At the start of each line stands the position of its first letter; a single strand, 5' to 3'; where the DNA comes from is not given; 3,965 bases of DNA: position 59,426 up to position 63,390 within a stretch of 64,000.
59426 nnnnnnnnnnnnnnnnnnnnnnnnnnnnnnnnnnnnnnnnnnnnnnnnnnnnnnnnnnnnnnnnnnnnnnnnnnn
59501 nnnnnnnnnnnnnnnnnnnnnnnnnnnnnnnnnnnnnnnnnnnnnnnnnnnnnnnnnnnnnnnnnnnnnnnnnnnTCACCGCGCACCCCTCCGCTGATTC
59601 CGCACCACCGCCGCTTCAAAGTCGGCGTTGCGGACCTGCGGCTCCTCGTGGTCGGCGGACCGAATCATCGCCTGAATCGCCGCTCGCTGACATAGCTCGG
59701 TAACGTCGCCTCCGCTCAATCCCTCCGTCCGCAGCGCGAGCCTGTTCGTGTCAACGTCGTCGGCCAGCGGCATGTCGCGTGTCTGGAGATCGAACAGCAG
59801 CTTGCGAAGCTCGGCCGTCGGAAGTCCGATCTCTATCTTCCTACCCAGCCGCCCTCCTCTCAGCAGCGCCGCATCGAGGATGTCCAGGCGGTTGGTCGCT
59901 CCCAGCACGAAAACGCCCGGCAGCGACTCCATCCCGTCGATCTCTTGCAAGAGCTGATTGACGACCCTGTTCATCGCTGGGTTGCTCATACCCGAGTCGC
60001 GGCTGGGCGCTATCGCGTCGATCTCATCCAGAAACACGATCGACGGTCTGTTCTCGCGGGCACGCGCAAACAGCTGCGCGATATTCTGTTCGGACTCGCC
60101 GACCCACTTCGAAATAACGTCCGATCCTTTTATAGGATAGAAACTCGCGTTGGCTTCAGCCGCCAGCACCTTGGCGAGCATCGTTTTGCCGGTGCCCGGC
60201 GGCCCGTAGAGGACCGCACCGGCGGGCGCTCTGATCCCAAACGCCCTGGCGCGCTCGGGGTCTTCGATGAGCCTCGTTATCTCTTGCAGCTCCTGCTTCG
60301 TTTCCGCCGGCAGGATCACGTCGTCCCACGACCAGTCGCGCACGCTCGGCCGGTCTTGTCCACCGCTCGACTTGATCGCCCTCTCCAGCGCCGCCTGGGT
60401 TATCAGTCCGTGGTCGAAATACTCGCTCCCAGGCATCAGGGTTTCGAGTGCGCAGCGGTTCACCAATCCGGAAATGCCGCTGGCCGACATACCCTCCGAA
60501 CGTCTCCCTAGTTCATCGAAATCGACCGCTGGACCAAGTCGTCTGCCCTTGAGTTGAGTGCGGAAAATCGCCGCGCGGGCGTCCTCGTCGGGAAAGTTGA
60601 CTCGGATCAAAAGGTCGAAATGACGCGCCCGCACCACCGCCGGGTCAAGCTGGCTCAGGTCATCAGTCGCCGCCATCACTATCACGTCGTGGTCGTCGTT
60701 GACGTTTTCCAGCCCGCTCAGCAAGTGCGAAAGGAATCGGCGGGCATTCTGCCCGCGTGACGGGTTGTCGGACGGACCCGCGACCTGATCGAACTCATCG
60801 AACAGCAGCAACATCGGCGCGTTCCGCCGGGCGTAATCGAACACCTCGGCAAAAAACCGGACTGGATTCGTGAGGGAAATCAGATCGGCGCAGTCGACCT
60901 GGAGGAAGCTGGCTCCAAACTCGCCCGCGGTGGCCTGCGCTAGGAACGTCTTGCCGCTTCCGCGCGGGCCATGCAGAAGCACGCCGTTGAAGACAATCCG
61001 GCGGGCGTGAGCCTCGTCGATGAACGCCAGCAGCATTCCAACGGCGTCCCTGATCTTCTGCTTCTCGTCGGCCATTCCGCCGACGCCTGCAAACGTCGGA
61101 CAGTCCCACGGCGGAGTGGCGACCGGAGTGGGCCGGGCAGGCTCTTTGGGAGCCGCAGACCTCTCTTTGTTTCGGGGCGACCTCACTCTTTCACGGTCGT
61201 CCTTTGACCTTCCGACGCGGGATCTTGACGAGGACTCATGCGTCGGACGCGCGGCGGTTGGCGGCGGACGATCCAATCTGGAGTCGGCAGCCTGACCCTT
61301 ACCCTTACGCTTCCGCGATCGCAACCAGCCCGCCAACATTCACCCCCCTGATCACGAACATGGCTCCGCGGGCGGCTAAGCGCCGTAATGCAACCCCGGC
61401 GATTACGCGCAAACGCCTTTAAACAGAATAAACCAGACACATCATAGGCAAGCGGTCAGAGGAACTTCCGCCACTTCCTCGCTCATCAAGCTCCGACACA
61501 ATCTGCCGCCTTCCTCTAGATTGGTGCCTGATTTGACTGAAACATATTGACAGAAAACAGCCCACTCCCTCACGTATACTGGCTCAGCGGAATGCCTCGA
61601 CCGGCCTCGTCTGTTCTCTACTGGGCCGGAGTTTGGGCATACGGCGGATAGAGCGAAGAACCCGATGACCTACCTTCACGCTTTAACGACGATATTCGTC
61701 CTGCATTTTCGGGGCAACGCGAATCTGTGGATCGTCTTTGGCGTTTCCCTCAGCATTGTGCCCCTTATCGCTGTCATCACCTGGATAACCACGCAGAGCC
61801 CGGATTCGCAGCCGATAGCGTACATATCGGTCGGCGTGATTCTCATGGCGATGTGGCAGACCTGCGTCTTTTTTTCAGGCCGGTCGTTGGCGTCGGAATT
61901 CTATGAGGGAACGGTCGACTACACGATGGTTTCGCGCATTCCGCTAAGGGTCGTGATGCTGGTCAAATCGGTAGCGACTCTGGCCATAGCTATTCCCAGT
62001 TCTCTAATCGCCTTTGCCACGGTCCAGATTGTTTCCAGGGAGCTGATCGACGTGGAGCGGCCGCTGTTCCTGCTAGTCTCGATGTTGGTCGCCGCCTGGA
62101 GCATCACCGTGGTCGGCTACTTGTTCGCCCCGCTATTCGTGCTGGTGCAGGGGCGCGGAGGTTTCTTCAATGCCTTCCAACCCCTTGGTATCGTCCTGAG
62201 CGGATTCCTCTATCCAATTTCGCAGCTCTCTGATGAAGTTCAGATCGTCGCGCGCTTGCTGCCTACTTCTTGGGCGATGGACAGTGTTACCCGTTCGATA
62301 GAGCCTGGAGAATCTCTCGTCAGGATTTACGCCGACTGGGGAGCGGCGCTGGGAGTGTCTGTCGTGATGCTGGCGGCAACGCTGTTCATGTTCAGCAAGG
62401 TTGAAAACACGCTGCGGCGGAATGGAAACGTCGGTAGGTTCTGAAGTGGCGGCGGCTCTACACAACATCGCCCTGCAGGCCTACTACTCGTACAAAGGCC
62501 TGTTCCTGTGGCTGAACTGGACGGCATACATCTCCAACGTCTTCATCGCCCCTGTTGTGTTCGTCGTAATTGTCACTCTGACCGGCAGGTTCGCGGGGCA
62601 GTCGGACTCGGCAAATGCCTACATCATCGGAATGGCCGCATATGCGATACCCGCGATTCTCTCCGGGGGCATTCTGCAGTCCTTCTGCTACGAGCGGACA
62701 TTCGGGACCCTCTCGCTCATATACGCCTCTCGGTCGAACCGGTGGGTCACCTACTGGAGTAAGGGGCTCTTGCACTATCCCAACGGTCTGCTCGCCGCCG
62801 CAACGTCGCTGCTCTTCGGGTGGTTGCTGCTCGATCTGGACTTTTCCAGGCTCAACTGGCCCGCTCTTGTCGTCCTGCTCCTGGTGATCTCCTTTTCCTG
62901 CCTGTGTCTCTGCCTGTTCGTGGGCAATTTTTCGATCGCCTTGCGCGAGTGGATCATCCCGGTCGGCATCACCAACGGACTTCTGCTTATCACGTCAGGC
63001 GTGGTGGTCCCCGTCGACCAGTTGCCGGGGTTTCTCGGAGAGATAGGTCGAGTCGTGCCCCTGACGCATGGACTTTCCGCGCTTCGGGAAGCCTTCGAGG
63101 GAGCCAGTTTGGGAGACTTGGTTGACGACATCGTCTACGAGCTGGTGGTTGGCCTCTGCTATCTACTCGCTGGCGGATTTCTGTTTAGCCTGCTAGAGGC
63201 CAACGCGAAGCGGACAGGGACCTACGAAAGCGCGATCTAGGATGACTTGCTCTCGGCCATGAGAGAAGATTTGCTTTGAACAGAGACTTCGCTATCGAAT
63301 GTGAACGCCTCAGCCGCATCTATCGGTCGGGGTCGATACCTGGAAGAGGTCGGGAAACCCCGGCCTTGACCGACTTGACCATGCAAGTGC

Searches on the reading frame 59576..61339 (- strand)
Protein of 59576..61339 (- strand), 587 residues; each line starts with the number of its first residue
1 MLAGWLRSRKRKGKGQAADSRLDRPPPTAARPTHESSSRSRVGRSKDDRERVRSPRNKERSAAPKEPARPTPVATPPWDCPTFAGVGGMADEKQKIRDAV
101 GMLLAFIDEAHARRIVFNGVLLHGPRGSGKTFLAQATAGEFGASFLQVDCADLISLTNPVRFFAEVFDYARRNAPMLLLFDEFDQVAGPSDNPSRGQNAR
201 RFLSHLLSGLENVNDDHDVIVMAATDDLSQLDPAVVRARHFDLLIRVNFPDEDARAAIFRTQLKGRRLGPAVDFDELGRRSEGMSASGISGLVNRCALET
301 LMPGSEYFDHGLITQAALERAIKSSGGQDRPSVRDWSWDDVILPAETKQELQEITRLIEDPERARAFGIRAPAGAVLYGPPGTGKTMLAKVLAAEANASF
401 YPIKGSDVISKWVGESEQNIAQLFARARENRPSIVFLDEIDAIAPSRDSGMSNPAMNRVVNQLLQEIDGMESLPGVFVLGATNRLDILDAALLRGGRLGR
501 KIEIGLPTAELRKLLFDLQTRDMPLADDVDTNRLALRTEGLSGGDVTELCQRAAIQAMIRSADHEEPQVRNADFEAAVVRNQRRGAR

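Call 90: search_protein_families(library=pfam, proteins=[window:59576-61339:-], max_evalue=0.001)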
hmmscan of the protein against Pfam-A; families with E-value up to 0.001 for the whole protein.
window:59576-61339:- (587 aa): 29 families (the best 25 are shown)
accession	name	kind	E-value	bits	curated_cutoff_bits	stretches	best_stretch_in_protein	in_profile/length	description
PF00004.35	AAA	-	9.4e-70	233.6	21.2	2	376-506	2-131/131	ATPase family associated with various cellular activities (AAA)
PF17862.7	AAA_lid_3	-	1.1e-15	57.3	27.2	1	528-575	1-44/45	AAA+ lid domain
PF13191.12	AAA_16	-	7.9e-14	52.9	32.6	2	101-233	10-146/167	AAA ATPase domain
PF05496.18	RuvB_N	-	4e-12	46.6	27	1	375-457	36-109/159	Holliday junction DNA helicase RuvB P-loop domain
PF13173.12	AAA_14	-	4.8e-11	43.2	27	1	120-188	5-76/129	AAA domain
PF07728.20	AAA_5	-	1.1e-09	38.9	22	1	376-447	3-82/139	AAA domain (dynein-related subfamily)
PF13401.12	AAA_22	-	3.4e-09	37.6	27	0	375-400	8-36/130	AAA domain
PF05729.18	NACHT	-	9.1e-09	35.8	26.7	0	171-209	78-116/167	NACHT domain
PF13671.12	AAA_33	-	2.5e-08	34.7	27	0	120-170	2-33/143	AAA domain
PF07724.20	AAA_2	-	5.2e-08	33.5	27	1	377-469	8-101/166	AAA domain (Cdc48 subfamily)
PF06068.19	TIP49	-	7.6e-08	32.3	23.8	0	94-153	30-88/347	TIP49 P-loop domain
PF20720.3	nSTAND3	-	5.1e-07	29.9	27.2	0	376-438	21-72/155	Novel STAND NTPase 3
PF13481.12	AAA_25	-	4.4e-06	26.9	27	0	375-395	36-56/195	AAA domain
PF00910.28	RNA_helicase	-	4.7e-06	27.5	21.5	0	376-409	2-35/105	RNA helicase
PF01695.23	IstB_IS21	-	9.2e-06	25.8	24.1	0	373-399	93-119/238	IstB-like ATP binding protein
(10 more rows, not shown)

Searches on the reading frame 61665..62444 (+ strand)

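Call 90: search_protein_families(library=pfam, proteins=[window:61665-62444:+], max_evalue=0.001)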
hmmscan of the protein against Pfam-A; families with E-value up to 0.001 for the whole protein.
window:61665-62444:+ (259 aa): 3 families
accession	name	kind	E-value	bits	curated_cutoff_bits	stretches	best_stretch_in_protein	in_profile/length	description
PF12698.13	ABC2_membrane_3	-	7e-14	52.1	31.6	1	45-240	154-346/347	ABC-2 family transporter protein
PF01061.29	ABC2_membrane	-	4.9e-07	29.9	26.9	1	16-209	16-207/211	ABC-2 type transporter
PF03379.19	CcmB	-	2.4e-06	27.5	24.9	1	36-162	28-153/215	CcmB protein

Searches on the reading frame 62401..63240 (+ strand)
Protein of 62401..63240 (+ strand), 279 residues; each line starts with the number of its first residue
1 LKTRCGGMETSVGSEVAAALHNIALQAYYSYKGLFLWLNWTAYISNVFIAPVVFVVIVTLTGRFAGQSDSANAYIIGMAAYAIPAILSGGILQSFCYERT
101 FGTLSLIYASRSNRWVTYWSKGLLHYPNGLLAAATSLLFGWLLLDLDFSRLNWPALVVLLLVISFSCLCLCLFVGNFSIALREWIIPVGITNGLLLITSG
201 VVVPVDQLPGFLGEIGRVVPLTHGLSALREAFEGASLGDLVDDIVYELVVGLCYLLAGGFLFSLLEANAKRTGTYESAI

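Call 90: search_protein_families(library=pfam, proteins=[window:62401-63240:+], max_evalue=0.001)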
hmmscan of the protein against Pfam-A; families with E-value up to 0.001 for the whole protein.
window:62401-63240:+ (279 aa): 2 families
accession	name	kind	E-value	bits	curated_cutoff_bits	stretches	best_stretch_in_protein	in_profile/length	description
PF01061.29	ABC2_membrane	-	1.3e-14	54.7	26.9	1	36-231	14-209/211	ABC-2 type transporter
PF12698.13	ABC2_membrane_3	-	1.4e-12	47.8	31.6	1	57-258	147-345/347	ABC-2 family transporter protein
